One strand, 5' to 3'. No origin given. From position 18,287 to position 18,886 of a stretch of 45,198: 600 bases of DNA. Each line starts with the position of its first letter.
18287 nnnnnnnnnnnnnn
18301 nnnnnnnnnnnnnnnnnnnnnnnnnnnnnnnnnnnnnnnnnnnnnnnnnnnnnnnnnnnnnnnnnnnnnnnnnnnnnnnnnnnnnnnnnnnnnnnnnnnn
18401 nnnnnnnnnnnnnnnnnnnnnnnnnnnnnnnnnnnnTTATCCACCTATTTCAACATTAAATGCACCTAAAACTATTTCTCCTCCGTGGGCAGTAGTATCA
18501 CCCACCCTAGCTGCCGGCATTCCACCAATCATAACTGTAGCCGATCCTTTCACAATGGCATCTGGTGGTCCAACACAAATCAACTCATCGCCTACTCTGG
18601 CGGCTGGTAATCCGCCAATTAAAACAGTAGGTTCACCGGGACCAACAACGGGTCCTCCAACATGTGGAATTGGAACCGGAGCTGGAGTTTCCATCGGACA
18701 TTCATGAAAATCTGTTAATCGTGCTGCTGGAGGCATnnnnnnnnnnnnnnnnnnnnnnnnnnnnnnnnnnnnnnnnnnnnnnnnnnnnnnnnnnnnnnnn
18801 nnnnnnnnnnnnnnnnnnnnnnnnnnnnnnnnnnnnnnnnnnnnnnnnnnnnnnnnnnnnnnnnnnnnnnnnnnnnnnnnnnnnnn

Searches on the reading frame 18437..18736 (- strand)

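Call 7: search_protein_families(library=pfam, proteins=[window:18437-18736:-], max_evalue=0.01)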
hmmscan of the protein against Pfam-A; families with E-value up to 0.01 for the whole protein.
window:18437-18736:- (99 aa): 2 families
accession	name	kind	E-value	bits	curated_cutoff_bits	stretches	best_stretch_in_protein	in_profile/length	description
PF05488.18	PAAR_motif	-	2.3e-24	85.8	27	1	24-89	5-69/70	PAAR motif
PF13665.11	Tox-PAAR-like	-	0.0042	17.6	31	0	59-84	76-101/108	Toxin PAAR-like domain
